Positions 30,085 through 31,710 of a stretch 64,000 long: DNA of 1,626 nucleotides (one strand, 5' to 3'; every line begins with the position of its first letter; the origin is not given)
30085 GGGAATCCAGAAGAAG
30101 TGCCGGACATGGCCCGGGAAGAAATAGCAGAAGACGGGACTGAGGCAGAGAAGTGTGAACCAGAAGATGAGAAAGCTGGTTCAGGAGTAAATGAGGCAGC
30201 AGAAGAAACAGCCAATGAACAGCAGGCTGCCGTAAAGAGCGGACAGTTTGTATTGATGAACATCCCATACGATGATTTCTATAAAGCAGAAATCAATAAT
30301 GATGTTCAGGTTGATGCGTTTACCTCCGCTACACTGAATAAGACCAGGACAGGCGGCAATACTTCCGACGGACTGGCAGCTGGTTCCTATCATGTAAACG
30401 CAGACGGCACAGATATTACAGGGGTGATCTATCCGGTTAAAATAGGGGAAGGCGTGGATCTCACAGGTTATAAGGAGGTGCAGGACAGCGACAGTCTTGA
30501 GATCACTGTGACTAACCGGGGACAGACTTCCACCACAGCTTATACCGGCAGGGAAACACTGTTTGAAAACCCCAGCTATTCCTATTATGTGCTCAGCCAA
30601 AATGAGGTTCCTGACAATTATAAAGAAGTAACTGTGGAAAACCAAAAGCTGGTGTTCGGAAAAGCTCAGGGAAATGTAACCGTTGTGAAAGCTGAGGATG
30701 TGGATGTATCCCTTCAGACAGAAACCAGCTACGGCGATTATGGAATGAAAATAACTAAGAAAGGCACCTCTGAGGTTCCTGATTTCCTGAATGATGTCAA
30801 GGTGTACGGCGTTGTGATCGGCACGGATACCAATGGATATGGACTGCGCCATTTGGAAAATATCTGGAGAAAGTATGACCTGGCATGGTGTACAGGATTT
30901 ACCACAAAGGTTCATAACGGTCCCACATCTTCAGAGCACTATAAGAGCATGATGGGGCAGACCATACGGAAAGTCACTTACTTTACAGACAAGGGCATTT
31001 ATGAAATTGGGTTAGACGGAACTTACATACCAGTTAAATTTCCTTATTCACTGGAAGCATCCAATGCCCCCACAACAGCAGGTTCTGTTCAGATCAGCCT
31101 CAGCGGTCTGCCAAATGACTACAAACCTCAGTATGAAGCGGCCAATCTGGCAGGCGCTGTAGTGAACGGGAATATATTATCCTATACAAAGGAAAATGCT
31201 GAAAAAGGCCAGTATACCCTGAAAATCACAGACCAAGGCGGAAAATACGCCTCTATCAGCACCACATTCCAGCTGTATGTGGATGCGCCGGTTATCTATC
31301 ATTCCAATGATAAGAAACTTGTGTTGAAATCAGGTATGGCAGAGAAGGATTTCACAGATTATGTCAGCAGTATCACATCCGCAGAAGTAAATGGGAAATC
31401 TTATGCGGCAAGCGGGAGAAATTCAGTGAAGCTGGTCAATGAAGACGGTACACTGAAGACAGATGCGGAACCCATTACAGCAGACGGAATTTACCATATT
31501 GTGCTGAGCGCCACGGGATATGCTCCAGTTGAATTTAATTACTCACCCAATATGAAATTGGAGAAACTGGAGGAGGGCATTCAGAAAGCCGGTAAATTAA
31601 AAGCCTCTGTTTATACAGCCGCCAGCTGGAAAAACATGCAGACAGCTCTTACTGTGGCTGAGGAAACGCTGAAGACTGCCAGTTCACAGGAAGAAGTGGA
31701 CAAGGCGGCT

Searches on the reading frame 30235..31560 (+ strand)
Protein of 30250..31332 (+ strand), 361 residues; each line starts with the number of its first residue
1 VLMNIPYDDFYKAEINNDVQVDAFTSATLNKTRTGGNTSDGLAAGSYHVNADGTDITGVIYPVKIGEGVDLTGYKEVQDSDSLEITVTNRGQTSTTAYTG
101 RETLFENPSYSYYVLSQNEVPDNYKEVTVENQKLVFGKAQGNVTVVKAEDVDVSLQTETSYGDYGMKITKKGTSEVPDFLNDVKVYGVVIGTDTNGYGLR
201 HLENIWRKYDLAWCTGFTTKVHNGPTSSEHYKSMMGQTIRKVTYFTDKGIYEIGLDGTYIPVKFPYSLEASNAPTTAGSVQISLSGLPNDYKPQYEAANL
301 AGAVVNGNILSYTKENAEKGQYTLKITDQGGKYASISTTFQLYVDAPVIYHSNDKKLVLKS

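Call 15: find_homologous_proteins(query=window:30250-31332:+, max_evalue=0.001)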
Query window:30250-31332:+ (361 aa): 1628 proteins with E <= 0.001 among 4818 candidates; the best 120 are listed.
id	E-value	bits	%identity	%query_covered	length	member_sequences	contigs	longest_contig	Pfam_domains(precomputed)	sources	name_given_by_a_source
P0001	7.0e-109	382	54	100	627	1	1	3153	PF07550.18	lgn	-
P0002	1.2e-106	375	54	100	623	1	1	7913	PF04205.20,PF07550.18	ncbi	ncbi:MAG: hemoblobin-interacting domain-containing protein, partial [Lachnospiraceae bacterium]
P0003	5.0e-106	373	54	97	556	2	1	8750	PF07550.18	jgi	jgi:hypothetical protein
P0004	1.9e-102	361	52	98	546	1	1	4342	PF04205.20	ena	-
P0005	1.8e-101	358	54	94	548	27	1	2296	-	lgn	-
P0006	7.5e-100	352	56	94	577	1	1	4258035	PF07550.18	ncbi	ncbi:DUF1533 domain-containing protein [Roseburia hominis]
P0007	9.6e-100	352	51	98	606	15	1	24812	PF07550.18,PF00041.28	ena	-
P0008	2.5e-98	347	50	99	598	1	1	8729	PF07550.18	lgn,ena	-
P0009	2.6e-98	347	50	99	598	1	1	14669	PF07550.18,PF00041.28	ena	-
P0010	6.5e-98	346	53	96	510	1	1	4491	PF07550.18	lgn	-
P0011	2.3e-97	344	50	99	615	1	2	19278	PF07550.18,PF00041.28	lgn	-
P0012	5.7e-97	343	51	99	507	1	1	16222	PF07550.18,PF00746.27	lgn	-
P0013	7.3e-97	343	51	98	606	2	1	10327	-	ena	-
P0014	1.4e-96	342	50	99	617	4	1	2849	PF07550.18,PF00041.28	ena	-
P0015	1.8e-96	341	51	99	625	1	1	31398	PF14888.13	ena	-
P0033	5.4e-89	317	51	93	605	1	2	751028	PF07550.18,PF00041.28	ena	-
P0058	1.6e-83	299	46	99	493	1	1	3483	PF14889.12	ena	-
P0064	1.3e-82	296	46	99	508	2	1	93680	PF14889.12,PF07550.18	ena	-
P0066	1.6e-82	295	48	99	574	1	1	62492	PF07554.20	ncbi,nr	ncbi:LPXTG cell wall anchor domain-containing protein [Dorea longicatena]|nr:LPXTG cell wall anchor 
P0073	2.1e-81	292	59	70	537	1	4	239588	PF26918.1,PF00041.28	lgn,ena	-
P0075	4.9e-81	291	47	99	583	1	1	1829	PF14889.12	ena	-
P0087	7.5e-79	283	45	99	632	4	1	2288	PF14889.12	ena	-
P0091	2.3e-78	282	45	99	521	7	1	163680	-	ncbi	-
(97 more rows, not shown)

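Call 16: find_encoding_contigs(protein=P0006, flank=10000, max_places=2)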
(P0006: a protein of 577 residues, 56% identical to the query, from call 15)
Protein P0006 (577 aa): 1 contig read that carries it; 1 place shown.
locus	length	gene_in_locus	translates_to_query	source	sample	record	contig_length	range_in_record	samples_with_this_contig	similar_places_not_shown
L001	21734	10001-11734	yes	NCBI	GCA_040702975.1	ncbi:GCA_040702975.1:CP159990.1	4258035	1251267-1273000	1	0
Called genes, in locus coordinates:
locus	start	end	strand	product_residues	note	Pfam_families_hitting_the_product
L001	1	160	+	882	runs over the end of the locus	PF00133:tRNA-synt_1, PF01406:tRNA-synt_1e (faint), PF09334:tRNA-synt_1g, PF13603:tRNA-synt_1_2, PF09334:tRNA-synt_1g (weak), PF08264:Anticodon_1, PF10458:Val_tRNA-synt_C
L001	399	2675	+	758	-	PF00884:Sulfatase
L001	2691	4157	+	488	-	PF08245:Mur_ligase_M (faint), PF27239:FOL3_C (weak), PF02875:Mur_ligase_C (weak)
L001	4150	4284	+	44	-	-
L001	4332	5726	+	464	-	PF07719:TPR_2 (faint), PF13181:TPR_8 (faint), PF13414:TPR_11 (faint), PF13428:TPR_14 (faint), PF13432:TPR_16 (faint), PF14559:TPR_19 (faint), PF23914:TPR_CcmH_CycH (faint), PF13431:TPR_17 (faint), +1 more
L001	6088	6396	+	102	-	PF01740:STAS, PF13466:STAS_2 (weak)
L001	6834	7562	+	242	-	PF04542:Sigma70_r2, PF04539:Sigma70_r3, PF04545:Sigma70_r4, PF08281:Sigma70_r4_2 (weak)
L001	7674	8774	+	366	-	PF02424:ApbE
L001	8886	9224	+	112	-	PF04205:FMN_bind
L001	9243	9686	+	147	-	PF04205:FMN_bind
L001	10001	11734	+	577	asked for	PF07550:Shr-like_HID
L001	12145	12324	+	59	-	-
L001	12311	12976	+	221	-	PF12164:SporV_AA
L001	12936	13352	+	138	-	PF13782:SpoVAB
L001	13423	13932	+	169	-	PF03862:SpoVAC_SpoVAEB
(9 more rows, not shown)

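Call 17: find_encoding_contigs(protein=P0066, flank=10000, max_places=2)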
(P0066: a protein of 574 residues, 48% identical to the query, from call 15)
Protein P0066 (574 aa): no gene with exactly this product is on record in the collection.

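Call 18: find_encoding_contigs(protein=P0033, flank=10000, max_places=2)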
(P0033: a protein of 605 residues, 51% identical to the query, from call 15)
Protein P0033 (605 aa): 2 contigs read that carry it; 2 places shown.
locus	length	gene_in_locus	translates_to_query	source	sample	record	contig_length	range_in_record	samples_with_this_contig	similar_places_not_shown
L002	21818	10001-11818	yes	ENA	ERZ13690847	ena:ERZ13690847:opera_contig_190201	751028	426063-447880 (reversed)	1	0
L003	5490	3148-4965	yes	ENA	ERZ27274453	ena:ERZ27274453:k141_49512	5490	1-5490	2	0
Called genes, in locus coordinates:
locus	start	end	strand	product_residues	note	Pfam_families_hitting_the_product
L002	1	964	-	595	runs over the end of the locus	-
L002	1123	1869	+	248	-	PF08220:HTH_DeoR, PF08279:HTH_11, PF00455:DeoRC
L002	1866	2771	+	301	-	PF00294:PfkB, PF08543:Phos_pyr_kin (weak)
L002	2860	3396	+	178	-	PF01812:5-FTHF_cyc-lig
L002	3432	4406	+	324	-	-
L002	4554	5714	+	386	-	-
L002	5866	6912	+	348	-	PF02424:ApbE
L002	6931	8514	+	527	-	PF04205:FMN_bind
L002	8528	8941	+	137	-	PF04205:FMN_bind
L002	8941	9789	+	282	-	PF12801:Fer4_5, PF12838:Fer4_7 (faint), PF13187:Fer4_9 (faint), PF00037:Fer4 (faint)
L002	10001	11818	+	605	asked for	PF07550:Shr-like_HID, PF00041:fn3 (faint)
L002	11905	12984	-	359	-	PF03033:Glyco_transf_28, PF13528:Glyco_trans_1_3 (faint), PF04101:Glyco_tran_28_C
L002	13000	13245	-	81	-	PF12637:TSCPD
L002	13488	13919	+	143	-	PF00359:PTS_EIIA_2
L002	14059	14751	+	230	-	PF01048:PNP_UDP_1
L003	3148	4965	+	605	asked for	PF07550:Shr-like_HID, PF00041:fn3 (faint)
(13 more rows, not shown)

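Call 28: find_encoding_contigs(protein=P0073, flank=10000, max_places=2)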
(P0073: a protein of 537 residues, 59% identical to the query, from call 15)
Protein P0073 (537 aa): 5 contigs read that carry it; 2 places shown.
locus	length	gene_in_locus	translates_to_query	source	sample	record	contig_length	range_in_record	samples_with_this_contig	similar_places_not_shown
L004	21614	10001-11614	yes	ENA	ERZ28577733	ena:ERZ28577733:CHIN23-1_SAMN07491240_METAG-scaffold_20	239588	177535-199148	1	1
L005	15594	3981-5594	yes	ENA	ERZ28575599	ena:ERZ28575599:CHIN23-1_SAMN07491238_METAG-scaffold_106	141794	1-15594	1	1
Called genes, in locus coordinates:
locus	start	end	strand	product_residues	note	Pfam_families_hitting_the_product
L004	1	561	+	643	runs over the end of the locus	PF00795:CN_hydrolase, PF02540:NAD_synthase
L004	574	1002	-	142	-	-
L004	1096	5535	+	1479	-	PF01336:tRNA_anti-codon (faint), PF02811:PHP, PF00929:RNase_T, PF02811:PHP, PF21762:DEDDh_C (weak), PF07733:DNA_pol3_alpha, PF17657:DNA_pol3_finger, PF14579:HHH_6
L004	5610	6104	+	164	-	PF25087:GMPPB_C (faint), PF14602:Hexapep_2 (faint), PF25084:LbH_EIF2B (weak), PF00132:Hexapep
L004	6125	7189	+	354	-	-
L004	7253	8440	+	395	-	PF01411:tRNA-synt_2c, PF07973:tRNA_SAD, PF02272:DHHA1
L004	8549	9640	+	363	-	-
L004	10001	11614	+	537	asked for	PF26918:Ig_Eae (weak), PF00041:fn3 (weak)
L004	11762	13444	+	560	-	PF04205:FMN_bind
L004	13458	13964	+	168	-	PF04205:FMN_bind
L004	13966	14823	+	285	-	PF12801:Fer4_5, PF13187:Fer4_9 (weak)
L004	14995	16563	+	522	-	PF07519:Tannase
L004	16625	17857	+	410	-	PF00144:Beta-lactamase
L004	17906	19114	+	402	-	PF00532:Peripla_BP_1, PF13407:Peripla_BP_4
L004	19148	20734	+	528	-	PF02463:SMC_N (faint), PF00005:ABC_tran, PF13304:AAA_21 (faint), PF00005:ABC_tran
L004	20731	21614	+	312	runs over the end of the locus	PF02653:BPD_transp_2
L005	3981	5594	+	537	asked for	PF26918:Ig_Eae (weak), PF00041:fn3 (weak)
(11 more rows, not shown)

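Call 29: find_encoding_contigs(protein=P0091, flank=10000, max_places=2)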
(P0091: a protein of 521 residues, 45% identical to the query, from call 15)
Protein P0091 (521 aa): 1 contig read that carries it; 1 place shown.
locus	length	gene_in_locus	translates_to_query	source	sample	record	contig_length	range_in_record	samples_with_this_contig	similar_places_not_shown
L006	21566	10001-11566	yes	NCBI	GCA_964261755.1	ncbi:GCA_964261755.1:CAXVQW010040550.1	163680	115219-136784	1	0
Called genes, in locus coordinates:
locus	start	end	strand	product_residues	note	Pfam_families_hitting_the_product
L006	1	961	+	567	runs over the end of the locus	PF07969:Amidohydro_3, PF01979:Amidohydro_1 (weak)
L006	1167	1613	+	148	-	-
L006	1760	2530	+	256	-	PF00977:His_biosynth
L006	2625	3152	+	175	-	PF02482:Ribosomal_S30AE, PF16321:Ribosom_S30AE_C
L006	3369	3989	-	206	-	PF22624:AASDHPPT_N, PF01648:ACPS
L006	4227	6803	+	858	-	PF07517:SecA_DEAD, PF00270:DEAD, PF01043:SecA_PP_bind, PF21090:P-loop_SecA, PF07516:SecA_SW, PF02810:SEC-C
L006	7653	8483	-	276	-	PF02311:AraC_binding, PF00165:HTH_AraC, PF12833:HTH_18, PF00165:HTH_AraC (weak)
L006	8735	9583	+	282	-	PF01678:DAP_epimerase, PF26317:CntK_N (faint), PF01678:DAP_epimerase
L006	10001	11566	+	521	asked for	-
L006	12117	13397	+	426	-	PF14888:PBP-Tp47_c, PF02368:Big_2, PF26182:Ig_NUP210_5th (faint), PF22359:Big-like (weak), PF02368:Big_2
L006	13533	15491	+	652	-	PF04205:FMN_bind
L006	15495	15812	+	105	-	PF08496:Peptidase_S49_N (weak)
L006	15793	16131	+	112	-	PF04205:FMN_bind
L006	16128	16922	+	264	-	PF12801:Fer4_5 (weak)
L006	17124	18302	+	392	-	PF02424:ApbE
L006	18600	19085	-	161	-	PF07456:Hpre_diP_synt_I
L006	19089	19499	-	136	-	PF07009:NusG_II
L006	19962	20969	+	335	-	PF03462:PCRF, PF00472:RF-1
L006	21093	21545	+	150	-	PF13291:ACT_4 (weak), PF01842:ACT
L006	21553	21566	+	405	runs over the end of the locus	PF03447:NAD_binding_3, PF00742:Homoserine_dh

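Call 30: find_related_loci(query=A1, collection=genome_contigs, flank=10000)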
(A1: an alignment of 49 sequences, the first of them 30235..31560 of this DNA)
Query A1 (442 aa) in genome_contigs; peptide patterns used: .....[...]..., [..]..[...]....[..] (x = any residue, [..] = any of these).
575 stretches matched a pattern; 557 encode a relative of the query (tblastn E <= 1e-3); the best 80 are kept; 79 distinct loci.
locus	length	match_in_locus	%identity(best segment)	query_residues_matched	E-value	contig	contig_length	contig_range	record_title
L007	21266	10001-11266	55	4-437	2e-143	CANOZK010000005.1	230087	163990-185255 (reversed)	MAG TPA_asm: uncultured Lachnospiraceae bacterium isolate SRR19759418_bin.37_metawrap_v1.3_MAG genome assembly, contig:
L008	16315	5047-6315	55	4-436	7e-143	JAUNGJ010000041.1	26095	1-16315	MAG: Eubacteriales bacterium isolate S26M_St_52 NODE_1358_length_26095_cov_11.981644, whole genome shotgun sequence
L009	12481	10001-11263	54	4-437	6e-143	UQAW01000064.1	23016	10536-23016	uncultured Lachnospiraceae bacterium isolate UMGS96 genome assembly, contig: NODE_148_length_23016_cov_7.17133, whole ge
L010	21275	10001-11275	51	5-436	1e-140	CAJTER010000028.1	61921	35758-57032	Clostridia bacterium isolate C62_85_CA_BP genome assembly, contig: MGBC000178.28, whole genome shotgun sequence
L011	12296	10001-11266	53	5-437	2e-139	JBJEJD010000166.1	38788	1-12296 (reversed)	MAG: Coprococcus sp. isolate PUUB41_bin.030 NODE_544_length_38788_cov_9.153977, whole genome shotgun sequence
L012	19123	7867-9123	54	4-437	7e-139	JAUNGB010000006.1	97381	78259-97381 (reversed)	MAG: Eubacteriales bacterium isolate S26M_St_29 NODE_117_length_97381_cov_47.959682, whole genome shotgun sequence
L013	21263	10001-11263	53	5-436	3e-138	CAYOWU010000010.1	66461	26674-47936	MAG TPA_asm: uncultured Lachnospiraceae bacterium isolate SRP287540_co1_302 genome assembly, contig: NODE_339_length_664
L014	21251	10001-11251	52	5-436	7e-138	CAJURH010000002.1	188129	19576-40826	MAG TPA_asm: uncultured Lachnospiraceae bacterium isolate MGBC164045 genome assembly, contig: MGBC164045.2, whole genome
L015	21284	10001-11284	51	1-442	6e-137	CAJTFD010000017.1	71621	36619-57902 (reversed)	Clostridia bacterium isolate B62_62_CS_H genome assembly, contig: MGBC000121.17, whole genome shotgun sequence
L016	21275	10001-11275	51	4-437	4e-136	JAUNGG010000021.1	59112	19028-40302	MAG: Lachnospiraceae bacterium isolate S26M_St_45 NODE_350_length_59112_cov_24.294427, whole genome shotgun sequence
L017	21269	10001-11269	51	5-437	2e-136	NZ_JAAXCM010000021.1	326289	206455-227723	Coprococcus catus strain VPIC661 NODE_2_length_326289_cov_157_ID_3, whole genome shotgun sequence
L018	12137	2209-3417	55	5-411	4e-135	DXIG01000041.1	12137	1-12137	MAG TPA_asm: Candidatus Butyricicoccus stercorigallinarum isolate ChiHecec2B26-12929 ChiHecec2B26__C150735_L12137_SAMN08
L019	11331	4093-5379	52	5-437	6e-135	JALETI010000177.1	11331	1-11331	MAG: Lachnospiraceae bacterium isolate SUG317 k141_6283937, whole genome shotgun sequence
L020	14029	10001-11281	52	5-430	2e-133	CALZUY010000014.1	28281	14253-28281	MAG: uncultured Clostridia bacterium isolate SRR5976186_bin.50_metaWRAP_v1.3_MAG genome assembly, contig: ERZ8810629.410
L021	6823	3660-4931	50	4-437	3e-133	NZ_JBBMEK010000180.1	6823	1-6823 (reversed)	Coprococcus intestinihominis strain CLA-AA-H190 CLAAAH190_contig_180_length_6823, whole genome shotgun sequence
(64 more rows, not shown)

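Call 32: predict_structure(alignment_id=A1)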
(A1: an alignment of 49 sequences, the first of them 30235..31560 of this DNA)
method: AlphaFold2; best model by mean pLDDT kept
length: 442 residues; sequences in the alignment: 49
mean_pLDDT: 90.9   pTM: 0.84
mean pLDDT of the five models: 90.9, 90.7, 90.5, 90.4, 90.1
residues with pLDDT >= 90: 326; 70-90: 92; 50-70: 17; < 50: 7
segments of 3 or more residues with pLDDT < 50: 41-44
pLDDT, mean of each block of 10 residues (from residue 1): 90 95 82 58 53 80 94 95 92 80 88 95 95 96 97 93 91 94 90 94 89 90 83 90 97 96 96 97 97 97 94 95 95 97 97 95 96 97 96 90 94 90 97 89 46
secondary structure, 60 per line:
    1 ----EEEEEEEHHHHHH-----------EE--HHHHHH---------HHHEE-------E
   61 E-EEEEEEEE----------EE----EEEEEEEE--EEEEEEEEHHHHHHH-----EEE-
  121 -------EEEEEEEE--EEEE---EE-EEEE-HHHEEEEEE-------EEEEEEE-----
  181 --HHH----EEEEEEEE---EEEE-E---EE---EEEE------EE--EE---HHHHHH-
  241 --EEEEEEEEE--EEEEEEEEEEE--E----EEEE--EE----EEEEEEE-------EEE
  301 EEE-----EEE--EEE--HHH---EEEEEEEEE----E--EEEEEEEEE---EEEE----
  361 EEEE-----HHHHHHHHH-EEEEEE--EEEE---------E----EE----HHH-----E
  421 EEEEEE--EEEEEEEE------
elements in order: E5-11 H12-17 H33-38 E63-70 E87-94 E97-104 H105-111 E117-119 E128-135 E138-141 E148-151 E156-161 E169-175 E190-197 E201-204 E215-218 H234-239 E243-251 E254-264 E272-275 E284-290 E298-303 E309-311 E314-316 E325-333 E341-349 E353-356 E361-364 H370-378 E380-385 E388-391 E420-426 E429-436

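Call 34: search_solved_structures(query=A1, max_evalue=1, show_alignments=2)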
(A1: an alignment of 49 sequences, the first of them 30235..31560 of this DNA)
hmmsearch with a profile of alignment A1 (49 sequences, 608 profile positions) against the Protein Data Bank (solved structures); distinct sequences matched with E-value up to 1: 3.
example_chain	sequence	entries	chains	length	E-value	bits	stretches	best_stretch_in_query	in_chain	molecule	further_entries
7cud_A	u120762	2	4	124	0.0046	19.2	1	414-492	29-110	Amino acid ABC transporter substrate-binding protein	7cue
6dkq_A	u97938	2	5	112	0.012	17.8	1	414-487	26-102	Heme-binding protein Shr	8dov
7nhn_s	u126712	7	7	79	0.88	11.6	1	286-316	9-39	30S ribosomal protein S18 | Small ribosomal subunit protein bS18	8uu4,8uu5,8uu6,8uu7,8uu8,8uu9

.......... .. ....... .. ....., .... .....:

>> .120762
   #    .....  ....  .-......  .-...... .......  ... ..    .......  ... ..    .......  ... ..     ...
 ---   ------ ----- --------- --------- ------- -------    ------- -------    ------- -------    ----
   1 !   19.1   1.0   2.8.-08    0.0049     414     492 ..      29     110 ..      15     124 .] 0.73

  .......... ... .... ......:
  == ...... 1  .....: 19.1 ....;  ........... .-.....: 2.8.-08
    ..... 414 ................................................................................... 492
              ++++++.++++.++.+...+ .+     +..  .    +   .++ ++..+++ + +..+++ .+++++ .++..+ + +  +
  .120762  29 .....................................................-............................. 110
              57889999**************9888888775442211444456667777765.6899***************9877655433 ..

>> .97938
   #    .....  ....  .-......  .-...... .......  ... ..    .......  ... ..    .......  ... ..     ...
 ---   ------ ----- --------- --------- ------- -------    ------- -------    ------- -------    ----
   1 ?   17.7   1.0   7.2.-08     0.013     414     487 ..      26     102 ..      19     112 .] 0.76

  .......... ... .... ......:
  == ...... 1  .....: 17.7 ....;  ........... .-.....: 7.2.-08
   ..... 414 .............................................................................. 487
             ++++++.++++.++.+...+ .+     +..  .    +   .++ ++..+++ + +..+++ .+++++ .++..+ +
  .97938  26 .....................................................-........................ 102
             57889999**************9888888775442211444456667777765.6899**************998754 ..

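Call 42: search_protein_families(library=pfam, alignment_id=A1, max_evalue=1)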
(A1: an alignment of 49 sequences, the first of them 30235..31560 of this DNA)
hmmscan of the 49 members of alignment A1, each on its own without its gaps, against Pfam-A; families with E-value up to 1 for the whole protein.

A. member 1, window:30235-31560:+ (442 aa): 3 families
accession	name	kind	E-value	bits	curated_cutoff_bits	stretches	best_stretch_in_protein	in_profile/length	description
PF07550.17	Shr-like_HID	-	1e-07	32.8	22.3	1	373-434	18-79/82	Heme-binding protein Shr-like, Hb-interacting domain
PF17962.7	bMG6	-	0.044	14.4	23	0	127-178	56-100/112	Bacterial macroglobulin domain 6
PF01835.25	MG2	-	0.26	12.1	32.8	0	318-346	67-95/96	MG2 domain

B. families by the number of members that match (of 49 scanned): 82 families (the first 25 are shown)
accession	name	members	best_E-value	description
PF07550.17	Shr-like_HID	29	2.1e-11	Heme-binding protein Shr-like, Hb-interacting domain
PF00041.27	fn3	14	1.5e-08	Fibronectin type III domain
PF25788.1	Ig_Rha78A_N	12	0.00012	Rha78A-like, N-terminal immunoglobulin domain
PF06832.18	BiPBP_C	11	0.003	Penicillin-Binding Protein C-terminus Family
PF07554.19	FIVAR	9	2.6e-09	FIVAR domain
PF04205.19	FMN_bind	8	8.3e-08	FMN-binding domain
PF17962.7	bMG6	6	0.0024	Bacterial macroglobulin domain 6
PF24489.1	Ig_J_second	6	0.038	Tip attachment protein J second Ig-like domain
PF00746.26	Gram_pos_anchor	5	1.6e-06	LPXTG cell wall anchor motif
PF06240.19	COXG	5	0.014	Carbon monoxide dehydrogenase subunit G (CoxG)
PF16656.11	Pur_ac_phosph_N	4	8.3e-05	Purple acid Phosphatase, N-terminal domain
PF14346.11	DUF4398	4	0.0014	Domain of unknown function (DUF4398)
PF20271.3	CATASP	4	0.018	CATRA-Associated Small Protein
PF02368.24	Big_2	3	2.5e-08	Bacterial Ig-like domain (group 2)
PF07495.19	Y_Y_Y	3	0.00075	Y_Y_Y domain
PF14889.11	PBP-Tp47_a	2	7e-34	Penicillin-binding protein Tp47 domain a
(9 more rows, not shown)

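Call 43: search_protein_families(library=pfam, proteins=[P0058, P0064, P0015, P0075, P0002], max_evalue=0.01)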
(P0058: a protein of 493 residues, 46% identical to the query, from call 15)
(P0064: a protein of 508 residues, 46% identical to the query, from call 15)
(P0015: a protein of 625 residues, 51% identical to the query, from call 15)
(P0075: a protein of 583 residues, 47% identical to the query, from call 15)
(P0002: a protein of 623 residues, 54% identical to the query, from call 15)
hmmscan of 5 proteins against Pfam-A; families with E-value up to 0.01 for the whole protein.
P0058 (493 aa): 2 families
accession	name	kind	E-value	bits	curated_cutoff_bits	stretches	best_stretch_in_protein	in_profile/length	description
PF14889.11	PBP-Tp47_a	-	7e-34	117.1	25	1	415-492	1-81/164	Penicillin-binding protein Tp47 domain a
PF04830.18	DUF637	-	0.0037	17.5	26.6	1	356-479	3-109/168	Possible hemagglutinin (DUF637)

P0064 (508 aa): 3 families
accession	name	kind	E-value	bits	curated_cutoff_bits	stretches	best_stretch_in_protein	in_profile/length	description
PF14889.11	PBP-Tp47_a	-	9.9e-08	32.1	25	1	469-505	1-40/164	Penicillin-binding protein Tp47 domain a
PF07550.17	Shr-like_HID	-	3.4e-07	31.1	22.3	1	396-458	21-74/82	Heme-binding protein Shr-like, Hb-interacting domain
PF14346.11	DUF4398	-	0.0014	19.5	27.9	1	4-42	2-40/78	Domain of unknown function (DUF4398)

P0015 (625 aa): 2 families
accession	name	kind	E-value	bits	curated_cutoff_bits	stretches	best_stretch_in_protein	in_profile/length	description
PF14888.12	PBP-Tp47_c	-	2.3e-69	233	25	1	34-182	9-155/159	Penicillin-binding protein Tp47 domain C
PF07554.19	FIVAR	-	0.0033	18.5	29.2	1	191-250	3-70/71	FIVAR domain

P0075 (583 aa): 2 families
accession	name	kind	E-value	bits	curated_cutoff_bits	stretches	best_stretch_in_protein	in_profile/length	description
PF14889.11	PBP-Tp47_a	-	4.1e-11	43.1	25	1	538-578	2-45/164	Penicillin-binding protein Tp47 domain a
PF09430.16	EMC7_beta-sandw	-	0.0043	17.7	26.6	0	406-448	20-66/122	ER membrane protein complex subunit 7, beta-sandwich domain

P0002 (623 aa): 2 families
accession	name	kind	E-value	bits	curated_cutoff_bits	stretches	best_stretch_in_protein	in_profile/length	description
PF07550.17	Shr-like_HID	-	4.9e-09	37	22.3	1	522-587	22-81/82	Heme-binding protein Shr-like, Hb-interacting domain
PF04205.19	FMN_bind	-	7e-08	33.5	22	1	66-146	5-76/77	FMN-binding domain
